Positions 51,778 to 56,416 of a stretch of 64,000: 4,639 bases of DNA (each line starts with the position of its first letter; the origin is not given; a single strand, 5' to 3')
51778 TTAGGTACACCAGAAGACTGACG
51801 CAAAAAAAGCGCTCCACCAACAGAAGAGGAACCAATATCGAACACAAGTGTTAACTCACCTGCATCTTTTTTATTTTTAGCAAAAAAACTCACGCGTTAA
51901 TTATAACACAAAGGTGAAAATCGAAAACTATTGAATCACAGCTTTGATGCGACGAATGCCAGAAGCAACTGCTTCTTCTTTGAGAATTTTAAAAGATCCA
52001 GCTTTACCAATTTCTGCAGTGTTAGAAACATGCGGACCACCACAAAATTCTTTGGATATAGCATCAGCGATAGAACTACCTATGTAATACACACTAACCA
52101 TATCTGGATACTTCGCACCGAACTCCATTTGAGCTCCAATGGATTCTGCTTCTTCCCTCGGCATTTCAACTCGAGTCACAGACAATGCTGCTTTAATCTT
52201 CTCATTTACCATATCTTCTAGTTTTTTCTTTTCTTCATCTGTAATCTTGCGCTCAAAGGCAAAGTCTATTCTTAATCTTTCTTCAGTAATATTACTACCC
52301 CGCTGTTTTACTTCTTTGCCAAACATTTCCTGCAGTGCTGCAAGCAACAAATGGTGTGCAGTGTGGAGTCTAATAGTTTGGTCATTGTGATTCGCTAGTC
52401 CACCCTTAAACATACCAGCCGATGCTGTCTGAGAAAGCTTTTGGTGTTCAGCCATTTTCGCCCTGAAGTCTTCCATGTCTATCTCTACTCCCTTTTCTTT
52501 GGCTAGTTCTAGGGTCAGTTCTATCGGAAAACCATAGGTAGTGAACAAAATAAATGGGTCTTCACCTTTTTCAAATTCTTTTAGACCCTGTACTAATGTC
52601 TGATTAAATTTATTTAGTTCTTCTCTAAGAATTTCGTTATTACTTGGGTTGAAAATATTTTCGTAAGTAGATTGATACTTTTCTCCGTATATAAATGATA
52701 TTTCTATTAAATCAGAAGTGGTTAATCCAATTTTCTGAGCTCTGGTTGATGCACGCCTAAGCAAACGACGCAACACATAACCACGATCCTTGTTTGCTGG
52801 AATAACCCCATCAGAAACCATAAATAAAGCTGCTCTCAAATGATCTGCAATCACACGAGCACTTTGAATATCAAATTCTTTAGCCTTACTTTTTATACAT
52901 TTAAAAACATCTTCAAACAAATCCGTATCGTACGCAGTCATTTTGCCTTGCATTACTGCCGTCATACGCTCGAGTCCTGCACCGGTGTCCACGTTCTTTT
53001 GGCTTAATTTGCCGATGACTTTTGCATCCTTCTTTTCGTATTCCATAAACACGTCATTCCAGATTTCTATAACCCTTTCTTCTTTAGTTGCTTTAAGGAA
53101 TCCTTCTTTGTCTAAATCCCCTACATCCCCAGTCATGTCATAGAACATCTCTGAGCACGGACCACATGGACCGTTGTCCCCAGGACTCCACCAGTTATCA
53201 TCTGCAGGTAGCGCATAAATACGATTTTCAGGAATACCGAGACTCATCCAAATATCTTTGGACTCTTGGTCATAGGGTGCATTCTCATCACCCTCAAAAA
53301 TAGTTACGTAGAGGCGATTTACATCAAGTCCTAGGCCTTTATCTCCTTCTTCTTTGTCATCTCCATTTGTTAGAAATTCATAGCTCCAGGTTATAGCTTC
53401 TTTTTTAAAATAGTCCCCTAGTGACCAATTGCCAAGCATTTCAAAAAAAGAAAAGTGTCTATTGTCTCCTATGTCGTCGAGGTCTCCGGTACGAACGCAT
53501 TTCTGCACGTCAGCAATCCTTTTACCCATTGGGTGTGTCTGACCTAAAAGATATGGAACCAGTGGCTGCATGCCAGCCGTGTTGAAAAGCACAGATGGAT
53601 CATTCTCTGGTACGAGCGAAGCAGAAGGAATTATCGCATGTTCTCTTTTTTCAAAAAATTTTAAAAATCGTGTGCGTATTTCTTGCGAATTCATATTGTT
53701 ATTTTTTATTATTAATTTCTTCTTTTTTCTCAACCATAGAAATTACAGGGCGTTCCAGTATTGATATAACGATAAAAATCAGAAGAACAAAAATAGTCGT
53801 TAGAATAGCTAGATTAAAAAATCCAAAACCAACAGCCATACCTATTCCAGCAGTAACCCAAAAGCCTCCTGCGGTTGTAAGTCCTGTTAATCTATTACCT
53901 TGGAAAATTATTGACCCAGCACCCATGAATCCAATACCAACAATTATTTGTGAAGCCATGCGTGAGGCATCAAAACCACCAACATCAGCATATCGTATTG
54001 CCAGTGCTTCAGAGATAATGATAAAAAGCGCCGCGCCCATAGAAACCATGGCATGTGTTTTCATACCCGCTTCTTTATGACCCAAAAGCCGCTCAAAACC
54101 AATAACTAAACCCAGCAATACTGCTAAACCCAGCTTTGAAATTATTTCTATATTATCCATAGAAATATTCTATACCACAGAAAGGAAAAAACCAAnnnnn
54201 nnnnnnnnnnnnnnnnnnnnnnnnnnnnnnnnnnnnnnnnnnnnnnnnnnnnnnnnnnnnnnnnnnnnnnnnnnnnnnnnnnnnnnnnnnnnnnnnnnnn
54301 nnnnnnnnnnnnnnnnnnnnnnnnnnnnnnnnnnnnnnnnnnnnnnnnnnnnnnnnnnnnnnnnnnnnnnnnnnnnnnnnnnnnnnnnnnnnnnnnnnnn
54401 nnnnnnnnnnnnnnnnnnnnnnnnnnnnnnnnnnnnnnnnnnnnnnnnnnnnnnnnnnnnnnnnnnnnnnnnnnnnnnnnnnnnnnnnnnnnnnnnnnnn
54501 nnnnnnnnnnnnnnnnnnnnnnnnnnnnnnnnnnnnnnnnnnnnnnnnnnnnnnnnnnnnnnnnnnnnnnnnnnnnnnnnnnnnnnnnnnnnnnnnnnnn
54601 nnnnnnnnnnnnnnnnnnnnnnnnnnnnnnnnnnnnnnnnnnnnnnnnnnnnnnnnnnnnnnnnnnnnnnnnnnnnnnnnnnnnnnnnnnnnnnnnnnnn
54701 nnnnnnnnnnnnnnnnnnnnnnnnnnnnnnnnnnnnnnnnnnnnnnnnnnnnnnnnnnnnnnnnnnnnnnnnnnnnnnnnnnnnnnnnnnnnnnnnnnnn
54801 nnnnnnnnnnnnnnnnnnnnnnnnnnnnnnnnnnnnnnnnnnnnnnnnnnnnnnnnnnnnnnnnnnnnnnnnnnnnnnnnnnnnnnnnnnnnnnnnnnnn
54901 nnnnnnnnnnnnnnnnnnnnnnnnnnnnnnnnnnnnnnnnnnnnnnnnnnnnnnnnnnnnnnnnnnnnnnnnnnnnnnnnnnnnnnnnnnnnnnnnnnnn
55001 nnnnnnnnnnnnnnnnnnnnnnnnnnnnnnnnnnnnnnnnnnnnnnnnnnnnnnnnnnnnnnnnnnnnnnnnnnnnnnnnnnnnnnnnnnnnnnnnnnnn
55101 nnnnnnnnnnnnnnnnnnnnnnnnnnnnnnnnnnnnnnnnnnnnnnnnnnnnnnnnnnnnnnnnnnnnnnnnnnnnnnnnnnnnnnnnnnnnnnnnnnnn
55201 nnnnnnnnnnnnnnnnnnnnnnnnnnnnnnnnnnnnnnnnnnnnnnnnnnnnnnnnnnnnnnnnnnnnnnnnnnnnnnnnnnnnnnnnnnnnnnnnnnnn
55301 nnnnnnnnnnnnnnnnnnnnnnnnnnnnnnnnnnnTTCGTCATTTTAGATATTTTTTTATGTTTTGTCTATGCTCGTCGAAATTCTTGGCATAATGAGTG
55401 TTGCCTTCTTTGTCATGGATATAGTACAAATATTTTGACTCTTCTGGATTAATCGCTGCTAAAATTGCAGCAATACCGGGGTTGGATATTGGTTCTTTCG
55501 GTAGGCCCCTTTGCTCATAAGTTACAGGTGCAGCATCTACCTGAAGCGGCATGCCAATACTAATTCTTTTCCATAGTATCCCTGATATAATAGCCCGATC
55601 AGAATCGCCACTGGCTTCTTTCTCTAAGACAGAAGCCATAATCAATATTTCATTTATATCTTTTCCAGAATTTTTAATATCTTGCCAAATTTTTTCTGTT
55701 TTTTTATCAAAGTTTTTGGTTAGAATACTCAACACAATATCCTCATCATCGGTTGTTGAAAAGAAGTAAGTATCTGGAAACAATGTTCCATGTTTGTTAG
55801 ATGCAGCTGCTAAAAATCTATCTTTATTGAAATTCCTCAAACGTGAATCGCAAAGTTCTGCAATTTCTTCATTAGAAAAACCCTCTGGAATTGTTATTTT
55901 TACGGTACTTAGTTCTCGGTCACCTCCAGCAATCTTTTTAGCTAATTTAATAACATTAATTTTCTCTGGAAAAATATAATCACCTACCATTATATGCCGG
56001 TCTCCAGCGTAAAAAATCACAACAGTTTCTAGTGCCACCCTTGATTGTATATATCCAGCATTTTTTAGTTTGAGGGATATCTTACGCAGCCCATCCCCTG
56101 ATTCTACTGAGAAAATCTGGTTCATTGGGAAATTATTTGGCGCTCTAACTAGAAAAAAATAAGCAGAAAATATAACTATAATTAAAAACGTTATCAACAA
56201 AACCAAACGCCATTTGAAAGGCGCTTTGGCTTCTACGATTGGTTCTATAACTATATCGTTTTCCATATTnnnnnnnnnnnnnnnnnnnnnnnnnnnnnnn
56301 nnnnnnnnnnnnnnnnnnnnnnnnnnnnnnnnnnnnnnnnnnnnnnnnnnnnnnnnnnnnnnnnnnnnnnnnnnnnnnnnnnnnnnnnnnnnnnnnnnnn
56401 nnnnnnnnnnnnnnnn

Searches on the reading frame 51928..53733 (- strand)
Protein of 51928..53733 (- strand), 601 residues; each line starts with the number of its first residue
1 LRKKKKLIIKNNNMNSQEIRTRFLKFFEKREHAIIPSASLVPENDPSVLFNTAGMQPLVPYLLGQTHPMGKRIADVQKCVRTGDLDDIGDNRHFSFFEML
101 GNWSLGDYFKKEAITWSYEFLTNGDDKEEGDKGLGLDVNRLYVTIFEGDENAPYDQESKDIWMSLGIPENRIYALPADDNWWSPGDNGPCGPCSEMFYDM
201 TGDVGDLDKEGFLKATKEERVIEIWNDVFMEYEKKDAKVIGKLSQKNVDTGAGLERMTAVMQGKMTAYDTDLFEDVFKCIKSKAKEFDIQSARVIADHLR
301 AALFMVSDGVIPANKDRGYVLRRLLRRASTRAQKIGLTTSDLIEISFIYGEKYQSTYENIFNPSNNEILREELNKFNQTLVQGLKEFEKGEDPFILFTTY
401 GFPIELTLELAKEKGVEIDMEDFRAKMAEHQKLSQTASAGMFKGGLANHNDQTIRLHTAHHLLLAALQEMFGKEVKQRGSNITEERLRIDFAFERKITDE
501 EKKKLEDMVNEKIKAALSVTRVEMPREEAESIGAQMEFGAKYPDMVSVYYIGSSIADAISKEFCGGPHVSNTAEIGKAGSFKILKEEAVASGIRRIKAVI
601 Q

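Call 26: search_protein_families(library=pfam, proteins=[window:51928-53733:-], max_evalue=0.00001)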
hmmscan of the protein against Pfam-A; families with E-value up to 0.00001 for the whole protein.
window:51928-53733:- (601 aa): 2 families
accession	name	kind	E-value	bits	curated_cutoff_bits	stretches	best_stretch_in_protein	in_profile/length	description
PF01411.24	tRNA-synt_2c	-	3.2e-125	419.2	30.3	1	18-442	1-436/552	tRNA synthetases class II (A)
PF07973.19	tRNA_SAD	-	6.1e-15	55.4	24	1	546-596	1-43/44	Threonyl and Alanyl tRNA synthetase second additional domain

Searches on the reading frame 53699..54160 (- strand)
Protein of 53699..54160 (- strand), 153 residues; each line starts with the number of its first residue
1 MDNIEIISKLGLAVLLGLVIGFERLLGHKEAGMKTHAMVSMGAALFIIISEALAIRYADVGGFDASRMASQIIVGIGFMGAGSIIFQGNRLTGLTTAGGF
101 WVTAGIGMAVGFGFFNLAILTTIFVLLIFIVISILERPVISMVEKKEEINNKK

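Call 26: search_protein_families(library=pfam, proteins=[window:53699-54160:-], max_evalue=0.00001)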
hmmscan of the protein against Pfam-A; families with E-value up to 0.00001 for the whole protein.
window:53699-54160:- (153 aa): 1 family
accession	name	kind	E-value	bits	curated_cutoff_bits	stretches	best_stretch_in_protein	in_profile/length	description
PF02308.21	MgtC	-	4e-32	111.5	31.4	1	10-137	1-120/121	MgtC family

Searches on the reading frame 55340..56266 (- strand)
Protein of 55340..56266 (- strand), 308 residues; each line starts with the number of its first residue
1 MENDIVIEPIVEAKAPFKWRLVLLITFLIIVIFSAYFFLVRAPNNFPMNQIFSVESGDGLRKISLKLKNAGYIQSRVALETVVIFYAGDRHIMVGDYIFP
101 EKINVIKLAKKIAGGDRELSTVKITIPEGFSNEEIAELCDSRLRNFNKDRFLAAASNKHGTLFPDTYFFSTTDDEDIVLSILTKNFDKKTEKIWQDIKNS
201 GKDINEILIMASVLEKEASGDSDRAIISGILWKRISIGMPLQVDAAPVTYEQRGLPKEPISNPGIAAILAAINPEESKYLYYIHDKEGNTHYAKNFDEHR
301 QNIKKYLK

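Call 26: search_protein_families(library=pfam, proteins=[window:55340-56266:-], max_evalue=0.00001)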
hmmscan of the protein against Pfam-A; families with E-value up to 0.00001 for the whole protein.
window:55340-56266:- (308 aa): 1 family
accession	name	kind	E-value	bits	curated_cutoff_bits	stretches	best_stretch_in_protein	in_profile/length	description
PF02618.21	YceG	-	9.8e-56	189.7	32.4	2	52-245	1-193/275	YceG-like family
